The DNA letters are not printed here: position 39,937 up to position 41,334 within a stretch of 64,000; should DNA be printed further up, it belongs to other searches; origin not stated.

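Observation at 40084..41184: PLP-dependent histidine decarboxylase homolog standing alone next to the pilus block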

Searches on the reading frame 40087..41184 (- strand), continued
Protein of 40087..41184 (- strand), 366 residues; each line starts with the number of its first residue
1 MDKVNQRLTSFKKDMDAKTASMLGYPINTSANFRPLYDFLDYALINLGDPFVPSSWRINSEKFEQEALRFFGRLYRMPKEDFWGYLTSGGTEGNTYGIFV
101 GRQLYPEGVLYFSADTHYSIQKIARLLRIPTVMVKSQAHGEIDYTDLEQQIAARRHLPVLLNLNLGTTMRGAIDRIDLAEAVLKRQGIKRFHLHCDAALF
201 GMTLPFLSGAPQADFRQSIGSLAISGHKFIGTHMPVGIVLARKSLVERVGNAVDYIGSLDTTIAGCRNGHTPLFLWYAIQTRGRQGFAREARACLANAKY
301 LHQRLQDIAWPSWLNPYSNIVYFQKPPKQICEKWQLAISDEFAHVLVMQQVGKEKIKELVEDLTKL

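Call 54: search_protein_families(library=ncbifam, proteins=[L003:3694-5484:+, L003:5506-6582:+, L003:6578-7753:+, L003:7760-8839:+, L003:8845-9948:+, L014:4298-5023:-, L014:1152-3161:+, L014:8288-9532:+, L011:5908-7323:-, L012:9167-10984:+], max_evalue=0.00001)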
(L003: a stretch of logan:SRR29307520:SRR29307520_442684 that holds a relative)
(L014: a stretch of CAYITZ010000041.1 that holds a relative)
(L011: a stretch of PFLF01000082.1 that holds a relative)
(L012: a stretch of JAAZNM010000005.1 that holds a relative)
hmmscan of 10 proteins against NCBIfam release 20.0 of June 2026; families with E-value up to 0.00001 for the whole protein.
L003:3694-5484:+ (597 aa): 12 families
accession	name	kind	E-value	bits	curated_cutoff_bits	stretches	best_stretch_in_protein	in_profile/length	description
TIGR00707.1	argD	subfamily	8.4e-14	51.2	410.05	1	351-523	162-333/381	acetylornithine/succinylornithine family transaminase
TIGR03246.1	arg_catab_astC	subfamily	3.1e-13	49.5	609.95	1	349-517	169-337/397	acetylornithine/succinylornithine family transaminase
NF003468.0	PRK05093.1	subfamily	4.3e-13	48.7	522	1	350-518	176-344/405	acetylornithine/succinyldiaminopimelate transaminase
NF002874.0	PRK03244.1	equivalog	5e-13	48.6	457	1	350-520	174-342/399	acetylornithine transaminase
NF009047.0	PRK12381.1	subfamily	1.7e-12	46.9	630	1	349-516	173-340/406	bifunctional succinylornithine transaminase/acetylornithine transaminase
NF002325.0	PRK01278.1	subfamily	1.7e-11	43.4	372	1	350-526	166-343/395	acetylornithine transaminase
NF003397.0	PRK04612.1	equivalog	2.5e-11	43.1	735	1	351-516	178-344/408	acetylornithine transaminase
NF004426.0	PRK05769.1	equivalog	5.2e-10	38.7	552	1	351-495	212-347/441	acetyl ornithine aminotransferase family protein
TIGR01885.1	Orn_aminotrans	equivalog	1.2e-08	34.1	378.4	1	344-521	172-347/402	ornithine--oxo-acid transaminase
NF003145.0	PRK04073.1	equivalog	1.5e-07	30.3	656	1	349-496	176-320/396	ornithine--oxo-acid transaminase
NF002797.0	PRK02936.1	equivalog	2.6e-06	26.4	496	1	352-479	160-279/385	acetylornithine transaminase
TIGR00508.1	bioA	equivalog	6.1e-06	25.1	405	0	344-414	177-249/419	adenosylmethionine--8-amino-7-oxononanoate transaminase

L003:5506-6582:+ (359 aa): 0 families

L003:6578-7753:+ (392 aa): 15 families
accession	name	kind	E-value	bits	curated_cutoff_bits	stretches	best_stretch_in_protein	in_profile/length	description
TIGR01928.1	menC_lowGC_arch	equivalog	7.5e-64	215.8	200.65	1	36-370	5-323/325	o-succinylbenzoate synthase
TIGR02534.1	mucon_cyclo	subfamily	8.8e-29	100.7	334.95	1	26-388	1-356/368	muconate/chloromuconate family cycloisomerase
NF042940.1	racemase_DgcA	equivalog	3.5e-19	69.2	400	1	36-336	8-277/323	N-acetyl-D-Glu racemase DgcA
NF043002.1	HProlDhtase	equivalog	1.1e-16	60.7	500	1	62-324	38-288/366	cis-3-hydroxy-L-proline dehydratase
NF041118.1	A_G_epim_Thtga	equivalog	3e-16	59.5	500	1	25-343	2-305/341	L-Ala-D/L-Glu epimerase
NF047820.1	TalGalacDh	equivalog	1.3e-15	57.2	500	1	93-307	67-283/371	L-talarate/galactarate dehydratase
NF040866.1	AraD_Arch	equivalog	5.2e-13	48.7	650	1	86-387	56-359/372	arabinonate dehydratase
TIGR01927.1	menC_gam_Gplu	equivalog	7.5e-10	38.6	130.55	1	170-340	110-275/307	o-succinylbenzoate synthase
NF010624.0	PRK14017.1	equivalog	5.4e-08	32.3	311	1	130-279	83-242/382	galactonate dehydratase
NF011708.0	PRK15129.1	equivalog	5.5e-08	32.2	343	1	125-332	83-278/321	L-Ala-D/L-Glu epimerase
NF040790.2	glucon_galact_dh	equivalog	1.6e-07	30.5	750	0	115-285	81-262/390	bifunctional D-gluconate/D-galactonate dehydratase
NF043051.1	ManoateDhtManD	equivalog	9.7e-07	27.9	550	0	79-197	33-154/403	D-mannonate dehydratase ManD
NF011654.0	PRK15072.1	subfamily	1.5e-06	27.3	430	0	79-196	33-153/404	D-galactonate dehydratase family protein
NF003473.0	PRK05105.1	equivalog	4.9e-06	25.8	236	0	171-336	122-279/331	o-succinylbenzoate synthase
NF002739.0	PRK02714.1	equivalog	9.8e-06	25.2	259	0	173-285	120-237/320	o-succinylbenzoate synthase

L003:7760-8839:+ (360 aa): 40 families (the best 25 are shown)
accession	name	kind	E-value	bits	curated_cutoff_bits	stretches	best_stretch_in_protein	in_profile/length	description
TIGR01910.1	DapE-ArgE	subfamily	4.2e-57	194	217.6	1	11-351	3-373/373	ArgE/DapE family deacylase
NF006399.0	PRK08651.1-2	equivalog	6.4e-50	170.3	381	2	11-207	9-216/405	succinyl-diaminopimelate desuccinylase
NF006400.0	PRK08651.1-3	equivalog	3.2e-43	148.1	374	1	49-353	67-400/410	succinyl-diaminopimelate desuccinylase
NF009557.0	PRK13009.1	equivalog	9.7e-41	140.1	284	1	8-358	5-373/377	succinyl-diaminopimelate desuccinylase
TIGR01246.1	dapE_proteo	equivalog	9.8e-39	133.4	361.8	1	11-358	4-369/370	succinyl-diaminopimelate desuccinylase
TIGR01900.1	dapE-gram_pos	equivalog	1.8e-38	132.3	304.2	1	11-356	8-350/351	succinyl-diaminopimelate desuccinylase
NF005710.0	PRK07522.1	subfamily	8.3e-32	110.8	412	1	11-356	13-385/391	acetylornithine deacetylase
NF009555.0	PRK13004.1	equivalog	2.6e-30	105.6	321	1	7-249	16-264/399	YgeY family selenium metabolism-linked hydrolase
NF005306.0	PRK06837.1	subfamily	7e-30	104.2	376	2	60-206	91-245/427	ArgE/DapE family deacylase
NF006398.0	PRK08651.1-1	equivalog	1.8e-28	99.6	439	1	7-354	13-394/403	succinyl-diaminopimelate desuccinylase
NF009558.0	PRK13013.1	equivalog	9.3e-28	97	428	1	68-352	88-416/429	acetylornithine deacetylase/succinyl-diaminopimelate desuccinylase family protein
TIGR01892.1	AcOrn-deacetyl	equivalog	5.9e-27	94.6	297.7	1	66-349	59-358/365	acetylornithine deacetylase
NF006365.0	PRK08588.1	subfamily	7.7e-25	88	289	1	71-359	69-380/383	succinyl-diaminopimelate desuccinylase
NF003474.0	PRK05111.1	equivalog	8.6e-25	87.4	460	1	13-359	13-380/383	acetylornithine deacetylase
TIGR03526.1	selenium_YgeY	hypoth_equivalog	4.4e-23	81.8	321.5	1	10-247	17-260/395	YgeY family selenium metabolism-linked hydrolase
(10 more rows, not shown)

L003:8845-9948:+ (368 aa): 15 families
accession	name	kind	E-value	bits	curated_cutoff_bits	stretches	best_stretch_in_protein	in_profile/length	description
TIGR01928.1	menC_lowGC_arch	equivalog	2e-85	286.7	200.65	1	9-333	1-323/325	o-succinylbenzoate synthase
TIGR02534.1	mucon_cyclo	subfamily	9.7e-29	100.5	334.95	1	7-361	5-366/368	muconate/chloromuconate family cycloisomerase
NF042940.1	racemase_DgcA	equivalog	7.1e-25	87.9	400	1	11-296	6-274/323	N-acetyl-D-Glu racemase DgcA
NF041118.1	A_G_epim_Thtga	equivalog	5.9e-21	74.9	500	1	2-300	2-299/341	L-Ala-D/L-Glu epimerase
NF047820.1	TalGalacDh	equivalog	3.1e-20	72.4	500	1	102-286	109-299/371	L-talarate/galactarate dehydratase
NF043002.1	HProlDhtase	equivalog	6.6e-20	71.3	500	1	1-309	1-307/366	cis-3-hydroxy-L-proline dehydratase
NF011708.0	PRK15129.1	equivalog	6.7e-16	58.2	343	1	6-294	4-277/321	L-Ala-D/L-Glu epimerase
NF040866.1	AraD_Arch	equivalog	7.5e-13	48.2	650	1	29-281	32-291/372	arabinonate dehydratase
NF002739.0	PRK02714.1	equivalog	2e-11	44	259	1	10-300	9-280/320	o-succinylbenzoate synthase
NF002782.0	PRK02901.1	equivalog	6.2e-10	38.6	288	1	158-347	107-294/328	o-succinylbenzoate synthase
TIGR01927.1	menC_gam_Gplu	equivalog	3.8e-09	36.3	130.55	1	10-274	2-246/307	o-succinylbenzoate synthase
NF040790.2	glucon_galact_dh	equivalog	1e-08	34.4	750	1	173-288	179-296/390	bifunctional D-gluconate/D-galactonate dehydratase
NF043051.1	ManoateDhtManD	equivalog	9.1e-08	31.3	550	1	25-169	11-154/403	D-mannonate dehydratase ManD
NF003473.0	PRK05105.1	equivalog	5e-07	29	236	1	3-297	3-277/331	o-succinylbenzoate synthase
NF011654.0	PRK15072.1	subfamily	1.9e-06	27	430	0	26-170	12-155/404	D-galactonate dehydratase family protein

L014:4298-5023:- (242 aa): 0 families

L014:1152-3161:+ (670 aa): 0 families

L014:8288-9532:+ (415 aa): 13 families
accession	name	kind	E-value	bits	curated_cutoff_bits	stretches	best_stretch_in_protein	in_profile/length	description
TIGR00092.1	TIGR00092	equivalog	8.8e-124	413.3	279.2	2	14-247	1-231/368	redox-regulated ATPase YchF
NF007171.0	PRK09602.1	subfamily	3e-34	118.5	387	1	14-261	1-261/397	YchF-related putative GTPase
NF008955.0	PRK12297.1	equivalog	3.3e-23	82.3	406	1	17-235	161-348/429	GTPase ObgE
NF008956.1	PRK12299.1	equivalog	8.9e-23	80.8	300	1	17-159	160-273/327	GTPase ObgE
TIGR02729.1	Obg_CgtA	equivalog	4.7e-22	78.4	280.25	1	17-186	159-302/329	Obg family GTPase CgtA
NF008954.1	PRK12296.1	equivalog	5.8e-19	67.9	377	1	18-152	162-272/470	GTPase ObgE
TIGR00231.1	small_GTP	domain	3.5e-10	39.9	42.5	1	17-119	5-92/164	GTP-binding protein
TIGR03596.1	GTPase_YlqF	equivalog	1e-08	34.9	208.2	1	16-50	119-153/276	ribosome biogenesis GTPase YlqF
TIGR03594.1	GTPase_EngA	equivalog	1.4e-08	34.2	306.7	1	18-60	3-45/432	ribosome biogenesis GTPase Der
NF000908.1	PRK00089.1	equivalog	1.5e-07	31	237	1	18-60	6-48/291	GTPase Era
TIGR03156.1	GTP_HflX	equivalog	1.6e-06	27.3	216.75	1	17-69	191-242/351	GTPase HflX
NF008280.0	PRK11058.1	equivalog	8.9e-06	24.7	441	0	18-169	200-336/426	ribosome rescue GTPase HflX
NF003661.0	PRK05291.1-3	equivalog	9.1e-06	25.3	380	0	16-46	217-247/448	tRNA uridine-5-carboxymethylaminomethyl(34) synthesis GTPase MnmE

L011:5908-7323:- (472 aa): 10 families
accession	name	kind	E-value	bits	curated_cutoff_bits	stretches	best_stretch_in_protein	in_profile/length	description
NF053854.1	RespRegPhoBBctds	equivalog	1.6e-09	37.5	270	1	130-203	152-224/225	two-component system response regulator PhoB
NF008567.0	PRK11517.1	equivalog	7e-09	35.4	353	1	131-205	145-220/223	response regulator transcription factor HprR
NF041733.1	resp_reg_CseB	equivalog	9.1e-09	35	350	1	131-203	157-226/228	two-component system response regulator CseB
TIGR01387.1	cztR_silR_copR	subfamily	1e-08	35.1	279.2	1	130-203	144-218/218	heavy metal response regulator transcription factor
NF045944.1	ResRegRpaBCyano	equivalog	3.2e-08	33.2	330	1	130-203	150-227/229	response regulator transcription factor RpaB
TIGR02154.1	PhoB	equivalog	1.4e-07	31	296.2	1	128-203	149-225/226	phosphate regulon transcriptional regulator PhoB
NF008296.0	PRK11083.1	equivalog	1.7e-07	30.9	273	1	126-203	146-225/228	two-component system response regulator CreB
NF033117.2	vanR_ACDEGLN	exception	6.8e-07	29.1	350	1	120-202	141-224/226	VanR-ABDEGLN family response regulator transcription factor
NF008199.0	PRK10955.1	equivalog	4.6e-06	26.7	341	0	130-205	153-230/232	envelope stress response regulator transcription factor CpxR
NF008034.0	PRK10766.1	equivalog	5.6e-06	26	275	0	129-204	155-227/231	two-component system response regulator TorR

L012:9167-10984:+ (606 aa): 3 families
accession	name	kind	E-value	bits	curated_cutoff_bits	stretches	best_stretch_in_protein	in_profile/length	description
NF052550.1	BManbPhaseBMBP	equivalog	8.1e-80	268.3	450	1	268-578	3-290/296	beta-1,2-mannobiose phosphorylase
NF050092.1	BtaManbiosPhlase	equivalog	1.4e-50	172.2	550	1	364-586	138-350/351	BtaManbiosPhlase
NF058598.1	BetMansidBT3780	equivalog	2.6e-43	148.5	550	1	269-575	42-360/366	beta-1,2-mannosidase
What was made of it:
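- A class-III aminotransferase of the ornithine/acetylornithine type lies next to the orthologue in L003 and L014 (call 54).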

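Call 55: predict_structure(alignment_id=A1)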
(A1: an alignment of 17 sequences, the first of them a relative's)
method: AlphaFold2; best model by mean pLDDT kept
length: 366 residues; sequences in the alignment: 17
mean_pLDDT: 75.5   pTM: 0.77
mean pLDDT of the five models: 75.5, 60.4, 56.9, 54.6, 53.8
residues with pLDDT >= 90: 103; 70-90: 150; 50-70: 51; < 50: 62
segments of 3 or more residues with pLDDT < 50: 19-60, 252-269
pLDDT, mean of each block of 10 residues (from residue 1): 60 55 41 45 32 33 77 91 77 83 94 81 85 89 95 97 79 89 96 88 84 91 72 66 84 41 38 73 84 88 95 87 87 74 73 84 88
secondary structure, 60 per line:
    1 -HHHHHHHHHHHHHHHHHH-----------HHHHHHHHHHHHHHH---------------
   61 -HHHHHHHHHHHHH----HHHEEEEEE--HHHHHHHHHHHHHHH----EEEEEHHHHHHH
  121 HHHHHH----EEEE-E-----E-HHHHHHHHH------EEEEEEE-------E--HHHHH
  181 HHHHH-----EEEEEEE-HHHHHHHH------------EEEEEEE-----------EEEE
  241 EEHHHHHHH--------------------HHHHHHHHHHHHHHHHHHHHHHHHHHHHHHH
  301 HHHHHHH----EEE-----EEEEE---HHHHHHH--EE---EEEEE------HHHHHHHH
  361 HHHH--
elements in order: H2-19 H31-45 H62-74 E82-87 H90-104 E109-113 H114-126 E131-134 H144-152 E159-165 H176-185 E191-197 H199-206 E219-225 E237-242 H243-249 H270-307 E312-314 E320-324 H328-334 E342-346 H353-364
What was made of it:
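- The AlphaFold monomer model is poor exactly in the pocket segments (pLDDT <50 at residues 19-60 and 252-269; call 55), so pocket geometry was not examined. Whether residues 61 and 233 line the pocket is unknown, because the model confidence is low there (call 55).
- Tried and rejected: Structure prediction to inspect the pocket: the monomer model is unreliable exactly at residues 19-60 and 252-269 (call 55) and no coordinates are available, so I did not use it for pocket inference.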

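Call 59: fold_search(model_id=the predicted structure, library=pdb)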
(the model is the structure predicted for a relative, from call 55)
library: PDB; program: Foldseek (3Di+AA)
matches with E <= 10: 1926; with E <= 0.001: 1462
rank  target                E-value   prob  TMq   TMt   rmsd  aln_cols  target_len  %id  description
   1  8jg7_E                3.0e-34  1.00  0.79  0.71   6.7       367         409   39  Serine decarboxylase (released 2024-05-22)
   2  8jg7_A                4.2e-34  1.00  0.80  0.72   6.5       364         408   40  Serine decarboxylase (released 2024-05-22)
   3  8jij                  4.4e-34  1.00  0.80  0.72   6.7       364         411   41  Alanine decarboxylase (released 2024-05-29)
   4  8jg7_C                4.9e-34  1.00  0.80  0.72   6.5       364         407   40  Serine decarboxylase (released 2024-05-22)
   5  8jik                  1.2e-33  1.00  0.80  0.72   6.7       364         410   41  Alanine decarboxylase (released 2024-05-29)
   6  7erv                  1.2e-30  1.00  0.79  0.77   6.9       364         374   38  Crystal structure of L-histidine decarboxylase (C57S/C101V/C282V mutant) from Photobacterium phosphoreum (released 2022-02-16)
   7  7eru                  1.5e-29  1.00  0.79  0.77   6.9       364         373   38  Crystal structure of L-histidine decarboxylase (C57S mutant) from Photobacterium phosphoreum (released 2022-02-16)
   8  7cif_A                1.7e-21  1.00  0.74  0.53   7.7       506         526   24  Crystal structure of L-methionine decarboxylase from Streptomyces sp.590 (internal aldimine form). (released 2021-01-27)
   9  7cif_B                2.8e-21  1.00  0.73  0.53   7.8       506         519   24  Crystal structure of L-methionine decarboxylase from Streptomyces sp.590 (internal aldimine form). (released 2021-01-27)
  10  7cij_B                3.7e-21  1.00  0.76  0.54   7.4       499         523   24  Crystal structure of L-methionine decarboxylase from Streptomyces sp.590 in complexed with 3-methlythiopropylamine (ex (released 2021-01-27)
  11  7cii_A                5.5e-21  1.00  0.74  0.54   7.7       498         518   24  Crystal structure of L-methionine decarboxylase from Streptomyces sp.590 in complexed with L- methionine methyl ester  (released 2021-01-27)
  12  7cim_A                5.8e-21  1.00  0.74  0.53   7.8       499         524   24  Crystal structure of L-methionine decarboxylase from Streptomyces sp.590 in complexed with 3-methlythiopropylamine (ge (released 2021-01-27)
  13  7cig_A                6.5e-21  1.00  0.74  0.54   7.7       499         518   24  Crystal structure of L-methionine decarboxylase Q64A mutant from Streptomyces sp.590 in complexed with L- methionine m (released 2021-01-27)
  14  7cig_B                8.1e-21  1.00  0.74  0.53   7.8       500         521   24  Crystal structure of L-methionine decarboxylase Q64A mutant from Streptomyces sp.590 in complexed with L- methionine m (released 2021-01-27)
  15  7cii_B                1.3e-20  1.00  0.74  0.53   7.7       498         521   23  Crystal structure of L-methionine decarboxylase from Streptomyces sp.590 in complexed with L- methionine methyl ester  (released 2021-01-27)
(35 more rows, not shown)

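Call 68: search_protein_families(library=pfam, proteins=[L009:3570-4049:-, L009:6377-7291:+, L009:7884-8924:-, L009:9433-11040:-, L015:5233-6558:+, L015:6925-7974:+, L015:9174-9905:+, L015:9928-10515:+, L011:7391-7987:+, L012:7157-7939:+], max_evalue=0.001)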
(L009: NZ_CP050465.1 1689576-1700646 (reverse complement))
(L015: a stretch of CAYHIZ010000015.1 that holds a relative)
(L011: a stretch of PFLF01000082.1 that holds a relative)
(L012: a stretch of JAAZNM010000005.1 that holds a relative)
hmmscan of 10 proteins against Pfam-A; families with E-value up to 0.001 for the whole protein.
L009:3570-4049:- (160 aa): 1 family
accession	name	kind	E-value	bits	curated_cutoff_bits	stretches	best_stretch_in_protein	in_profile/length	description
PF00677.23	Lum_binding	-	7.7e-20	71.1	27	1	19-104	1-85/86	Lumazine binding domain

L009:6377-7291:+ (305 aa): 1 family
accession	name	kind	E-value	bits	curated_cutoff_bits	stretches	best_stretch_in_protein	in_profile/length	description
PF02574.22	S-methyl_trans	-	1.5e-57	196.1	22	1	10-300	2-281/283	Homocysteine S-methyltransferase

L009:7884-8924:- (347 aa): 1 family
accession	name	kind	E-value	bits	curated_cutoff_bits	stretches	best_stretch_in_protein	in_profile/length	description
PF03741.22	TerC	-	1e-52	178.9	27.8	1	100-301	1-176/178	Integral membrane protein TerC family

L009:9433-11040:- (536 aa): 2 families
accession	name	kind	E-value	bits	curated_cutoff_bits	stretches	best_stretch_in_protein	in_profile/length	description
PF02872.23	5_nucleotid_C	-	3e-22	79.9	23.6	1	341-495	16-156/158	5'-nucleotidase, C-terminal domain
PF00149.33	Metallophos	-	6.3e-08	33.7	21.5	1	4-208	13-190/191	Calcineurin-like phosphoesterase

L015:5233-6558:+ (442 aa): 1 family
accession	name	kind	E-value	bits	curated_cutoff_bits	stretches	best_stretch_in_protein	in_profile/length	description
PF13406.11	SLT_2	-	5.5e-05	23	24.3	1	269-357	76-169/292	Transglycosylase SLT domain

L015:6925-7974:+ (350 aa): 2 families
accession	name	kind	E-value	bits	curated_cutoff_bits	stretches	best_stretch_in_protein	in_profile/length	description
PF03462.23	PCRF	-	4e-47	161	24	1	33-190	37-194/194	PCRF domain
PF00472.26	RF-1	-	1.3e-41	141.6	35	1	199-307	3-116/116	RF-1 domain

L015:9174-9905:+ (244 aa): 1 family
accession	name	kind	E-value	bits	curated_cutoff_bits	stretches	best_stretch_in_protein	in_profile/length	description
PF00318.25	Ribosomal_S2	-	4.1e-62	209.7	26.1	1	22-235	1-216/216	Ribosomal protein S2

L015:9928-10515:+ (196 aa): 2 families
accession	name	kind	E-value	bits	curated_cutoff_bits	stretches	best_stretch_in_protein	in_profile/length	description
PF00889.24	EF_TS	-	1.5e-23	84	27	1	59-194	78-201/204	Elongation factor TS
PF25025.1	EF-Ts_N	-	6.8e-06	26.4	33.2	1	5-43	12-51/60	Elongation factor Ts, mitochondrial, N-terminal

L011:7391-7987:+ (199 aa): 0 families

L012:7157-7939:+ (261 aa): 1 family
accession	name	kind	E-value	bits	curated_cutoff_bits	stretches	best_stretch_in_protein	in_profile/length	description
PF02906.19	Fe_hyd_lg_C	-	8.4e-35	121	22.1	1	17-238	3-245/245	Iron only hydrogenase large subunit, C-terminal domain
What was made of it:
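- Tried and rejected: Context of Ile-pocket homologs elsewhere (Vibrio campbellii, a Saccharibacteria MAG, L011, L012) was heterogeneous and uninformative (call 68).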

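Call 83: get_annotated_region(hit=H24, flank=300)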
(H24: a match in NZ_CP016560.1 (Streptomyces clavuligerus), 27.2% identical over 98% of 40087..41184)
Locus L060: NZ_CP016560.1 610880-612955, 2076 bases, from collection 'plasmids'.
description: Streptomyces clavuligerus strain F613-1 plasmid pSCL4, complete sequence
organism: Streptomyces clavuligerus (NCBI taxid 1901)
taxonomy: Bacteria; Actinomycetota; Actinomycetes; Kitasatosporales; Streptomycetaceae; Streptomyces; Streptomyces clavuligerus
host: -; source: -; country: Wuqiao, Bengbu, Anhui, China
typing (MOB-suite, as given by PLSDB): non-mobilizable; replicon rep_cluster_12,rep_cluster_1879,rep_cluster_1910,rep_cluster_1922,rep_cluster_40
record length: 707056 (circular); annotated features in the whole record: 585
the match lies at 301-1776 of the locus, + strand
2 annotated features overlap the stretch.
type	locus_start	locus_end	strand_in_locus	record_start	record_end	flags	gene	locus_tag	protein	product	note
CDS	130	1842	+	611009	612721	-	-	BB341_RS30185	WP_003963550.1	pyridoxal-dependent decarboxylase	-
CDS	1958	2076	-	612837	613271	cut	-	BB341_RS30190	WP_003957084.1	hypothetical protein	-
